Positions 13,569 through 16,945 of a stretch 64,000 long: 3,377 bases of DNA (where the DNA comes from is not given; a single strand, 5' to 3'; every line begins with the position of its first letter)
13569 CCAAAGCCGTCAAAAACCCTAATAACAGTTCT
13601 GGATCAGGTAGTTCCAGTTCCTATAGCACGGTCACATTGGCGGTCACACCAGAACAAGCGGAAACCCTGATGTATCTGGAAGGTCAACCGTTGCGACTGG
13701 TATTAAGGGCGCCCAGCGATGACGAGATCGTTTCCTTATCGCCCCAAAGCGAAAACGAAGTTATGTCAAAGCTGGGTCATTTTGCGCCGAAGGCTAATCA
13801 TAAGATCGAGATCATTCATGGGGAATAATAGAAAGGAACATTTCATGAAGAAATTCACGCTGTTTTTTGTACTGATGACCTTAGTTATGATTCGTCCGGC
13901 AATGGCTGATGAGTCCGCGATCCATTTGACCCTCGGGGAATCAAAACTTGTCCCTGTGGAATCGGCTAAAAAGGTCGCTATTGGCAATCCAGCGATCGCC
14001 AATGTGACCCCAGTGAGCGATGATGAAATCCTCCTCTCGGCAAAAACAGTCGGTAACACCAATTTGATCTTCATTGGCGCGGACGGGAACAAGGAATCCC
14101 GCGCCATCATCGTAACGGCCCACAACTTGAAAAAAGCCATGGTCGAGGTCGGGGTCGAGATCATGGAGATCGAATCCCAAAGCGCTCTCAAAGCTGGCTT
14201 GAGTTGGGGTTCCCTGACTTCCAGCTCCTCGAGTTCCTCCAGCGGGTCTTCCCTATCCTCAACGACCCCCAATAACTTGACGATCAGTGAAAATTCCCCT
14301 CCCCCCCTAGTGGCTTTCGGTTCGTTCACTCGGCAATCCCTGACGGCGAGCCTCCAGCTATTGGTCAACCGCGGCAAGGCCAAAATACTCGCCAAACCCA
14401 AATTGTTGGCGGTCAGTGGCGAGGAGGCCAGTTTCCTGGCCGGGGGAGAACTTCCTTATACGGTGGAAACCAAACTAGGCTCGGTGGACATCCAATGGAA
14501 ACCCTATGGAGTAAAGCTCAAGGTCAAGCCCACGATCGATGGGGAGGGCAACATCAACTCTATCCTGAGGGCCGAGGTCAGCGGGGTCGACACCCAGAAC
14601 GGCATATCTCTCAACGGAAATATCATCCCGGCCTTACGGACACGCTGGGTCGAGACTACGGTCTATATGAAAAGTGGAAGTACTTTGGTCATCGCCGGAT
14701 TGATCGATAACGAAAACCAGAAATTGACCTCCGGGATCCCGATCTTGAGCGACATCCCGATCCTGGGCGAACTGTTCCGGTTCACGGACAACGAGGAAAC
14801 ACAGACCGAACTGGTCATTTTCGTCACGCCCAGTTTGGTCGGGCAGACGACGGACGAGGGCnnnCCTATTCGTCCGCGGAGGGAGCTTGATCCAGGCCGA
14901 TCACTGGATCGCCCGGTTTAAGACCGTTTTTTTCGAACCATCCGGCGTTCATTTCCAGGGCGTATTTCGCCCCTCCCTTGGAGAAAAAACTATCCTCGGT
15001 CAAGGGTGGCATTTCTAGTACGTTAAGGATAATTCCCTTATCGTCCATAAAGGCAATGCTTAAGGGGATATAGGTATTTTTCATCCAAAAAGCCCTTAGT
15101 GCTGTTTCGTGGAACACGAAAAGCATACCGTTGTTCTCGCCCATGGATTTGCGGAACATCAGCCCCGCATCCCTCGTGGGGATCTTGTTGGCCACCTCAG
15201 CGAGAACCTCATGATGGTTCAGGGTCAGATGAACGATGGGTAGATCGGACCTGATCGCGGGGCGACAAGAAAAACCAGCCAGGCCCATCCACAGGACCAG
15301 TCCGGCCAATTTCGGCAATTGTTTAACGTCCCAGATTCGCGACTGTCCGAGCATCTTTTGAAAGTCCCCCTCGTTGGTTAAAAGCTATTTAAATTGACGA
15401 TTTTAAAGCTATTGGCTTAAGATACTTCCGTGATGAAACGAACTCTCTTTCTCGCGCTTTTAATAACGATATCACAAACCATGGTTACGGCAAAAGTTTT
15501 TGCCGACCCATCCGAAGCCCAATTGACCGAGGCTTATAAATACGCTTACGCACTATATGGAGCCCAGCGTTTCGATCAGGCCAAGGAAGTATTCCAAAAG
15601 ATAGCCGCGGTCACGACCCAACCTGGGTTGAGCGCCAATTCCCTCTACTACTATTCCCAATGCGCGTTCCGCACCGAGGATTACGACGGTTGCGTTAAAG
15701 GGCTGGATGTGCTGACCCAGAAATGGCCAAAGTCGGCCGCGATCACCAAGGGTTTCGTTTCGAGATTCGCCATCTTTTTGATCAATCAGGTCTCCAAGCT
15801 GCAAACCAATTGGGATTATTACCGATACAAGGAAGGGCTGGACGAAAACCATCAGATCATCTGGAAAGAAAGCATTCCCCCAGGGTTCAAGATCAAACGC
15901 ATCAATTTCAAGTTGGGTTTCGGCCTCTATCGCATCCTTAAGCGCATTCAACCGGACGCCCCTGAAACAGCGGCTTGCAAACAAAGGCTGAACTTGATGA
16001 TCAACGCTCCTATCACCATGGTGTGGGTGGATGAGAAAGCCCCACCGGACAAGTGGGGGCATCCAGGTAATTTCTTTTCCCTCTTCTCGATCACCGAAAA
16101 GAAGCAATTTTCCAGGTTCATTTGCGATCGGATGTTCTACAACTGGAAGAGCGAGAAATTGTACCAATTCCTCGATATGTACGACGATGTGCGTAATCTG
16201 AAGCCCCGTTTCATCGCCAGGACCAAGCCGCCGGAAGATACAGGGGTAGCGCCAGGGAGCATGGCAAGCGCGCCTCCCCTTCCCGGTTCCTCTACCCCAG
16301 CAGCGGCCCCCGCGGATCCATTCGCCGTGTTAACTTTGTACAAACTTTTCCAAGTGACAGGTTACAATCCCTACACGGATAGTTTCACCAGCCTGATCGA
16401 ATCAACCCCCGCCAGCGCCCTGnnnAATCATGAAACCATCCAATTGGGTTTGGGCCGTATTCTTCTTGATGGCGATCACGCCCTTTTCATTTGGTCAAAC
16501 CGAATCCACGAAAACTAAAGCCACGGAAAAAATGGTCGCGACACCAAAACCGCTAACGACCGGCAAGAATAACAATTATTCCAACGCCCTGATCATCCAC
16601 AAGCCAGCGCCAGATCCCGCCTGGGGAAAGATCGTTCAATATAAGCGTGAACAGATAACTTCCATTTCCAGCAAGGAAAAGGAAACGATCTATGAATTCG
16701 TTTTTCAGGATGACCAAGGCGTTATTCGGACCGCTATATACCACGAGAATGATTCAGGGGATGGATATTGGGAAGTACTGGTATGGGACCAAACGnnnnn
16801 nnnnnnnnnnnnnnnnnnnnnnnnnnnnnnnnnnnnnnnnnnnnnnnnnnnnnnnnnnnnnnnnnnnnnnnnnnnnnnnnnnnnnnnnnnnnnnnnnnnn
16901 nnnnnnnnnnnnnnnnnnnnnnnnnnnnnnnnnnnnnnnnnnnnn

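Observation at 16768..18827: TadZ-like degenerate ParA domain fused in-frame to CpaF/TadA ATPase, interrupted by a homopolymer frameshift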

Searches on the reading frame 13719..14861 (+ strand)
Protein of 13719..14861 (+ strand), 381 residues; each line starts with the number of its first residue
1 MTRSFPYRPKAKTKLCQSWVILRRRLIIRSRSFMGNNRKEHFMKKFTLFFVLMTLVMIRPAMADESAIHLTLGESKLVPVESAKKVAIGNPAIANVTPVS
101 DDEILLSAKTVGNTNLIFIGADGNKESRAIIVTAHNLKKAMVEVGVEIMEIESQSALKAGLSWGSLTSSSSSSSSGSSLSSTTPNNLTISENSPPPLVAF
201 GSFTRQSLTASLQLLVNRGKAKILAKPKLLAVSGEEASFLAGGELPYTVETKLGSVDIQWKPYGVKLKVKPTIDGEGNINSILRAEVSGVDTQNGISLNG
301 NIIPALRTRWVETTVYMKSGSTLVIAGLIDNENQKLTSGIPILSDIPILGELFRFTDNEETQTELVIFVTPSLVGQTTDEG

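Call 8: search_protein_families(library=pfam, proteins=[window:13719-14861:+], max_evalue=0.01)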
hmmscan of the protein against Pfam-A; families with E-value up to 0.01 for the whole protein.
window:13719-14861:+ (381 aa): 2 families
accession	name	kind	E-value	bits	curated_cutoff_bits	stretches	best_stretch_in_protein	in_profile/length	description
PF00263.26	Secretin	-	6.9e-44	149.8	27.5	1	215-374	2-168/169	Bacterial type II and III secretion system protein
PF13629.12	T2SS-T3SS_pil_N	-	5.8e-16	58.4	23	1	66-132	3-71/72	Pilus formation protein N terminal region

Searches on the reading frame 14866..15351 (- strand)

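Call 8: search_protein_families(library=pfam, proteins=[window:14866-15351:-], max_evalue=0.01)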
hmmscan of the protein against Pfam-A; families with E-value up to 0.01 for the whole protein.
window:14866-15351:- (161 aa): 1 family
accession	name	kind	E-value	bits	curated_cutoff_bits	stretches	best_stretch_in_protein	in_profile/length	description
PF02643.20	DUF192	-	1.5e-29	102.4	27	1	51-150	3-94/96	Uncharacterized ACR, COG1430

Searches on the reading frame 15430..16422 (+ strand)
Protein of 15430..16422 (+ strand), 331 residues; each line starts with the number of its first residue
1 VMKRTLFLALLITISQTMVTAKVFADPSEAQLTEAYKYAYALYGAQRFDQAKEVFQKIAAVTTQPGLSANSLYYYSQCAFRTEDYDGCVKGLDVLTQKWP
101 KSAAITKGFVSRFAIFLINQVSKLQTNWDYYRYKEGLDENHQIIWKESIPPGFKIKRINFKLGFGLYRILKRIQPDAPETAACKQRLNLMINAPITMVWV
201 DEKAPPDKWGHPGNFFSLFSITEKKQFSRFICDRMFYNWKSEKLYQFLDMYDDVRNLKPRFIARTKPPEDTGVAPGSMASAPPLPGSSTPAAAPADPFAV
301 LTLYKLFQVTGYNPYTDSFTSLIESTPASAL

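Call 8: search_protein_families(library=pfam, proteins=[window:15430-16422:+], max_evalue=0.01)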
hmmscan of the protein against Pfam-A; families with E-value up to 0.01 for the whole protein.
window:15430-16422:+ (331 aa): 5 families
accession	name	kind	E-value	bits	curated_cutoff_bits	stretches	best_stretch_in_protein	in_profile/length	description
PF13174.12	TPR_6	-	2.5e-05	25.1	26.3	0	36-59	4-27/33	Tetratricopeptide repeat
PF14559.12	TPR_19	-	0.0026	18.5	25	0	43-102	2-58/68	Tetratricopeptide repeat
PF12895.13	ANAPC3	-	0.0036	18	27.2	0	32-92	23-79/82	Anaphase-promoting complex, cyclosome, subunit 3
PF13428.12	TPR_14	-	0.0039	18.2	23.5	0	35-60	4-29/44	Tetratricopeptide repeat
PF13432.12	TPR_16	-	0.0057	17.5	32.7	0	39-86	4-48/65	Tetratricopeptide repeat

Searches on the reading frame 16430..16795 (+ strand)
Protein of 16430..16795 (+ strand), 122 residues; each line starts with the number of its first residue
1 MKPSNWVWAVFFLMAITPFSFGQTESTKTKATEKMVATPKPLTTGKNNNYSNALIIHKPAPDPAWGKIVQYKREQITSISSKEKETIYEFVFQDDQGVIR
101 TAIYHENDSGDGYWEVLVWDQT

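Call 8: search_protein_families(library=pfam, proteins=[window:16430-16795:+], max_evalue=0.01)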
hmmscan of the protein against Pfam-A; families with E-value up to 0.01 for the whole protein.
window:16430-16795:+ (122 aa): 0 families
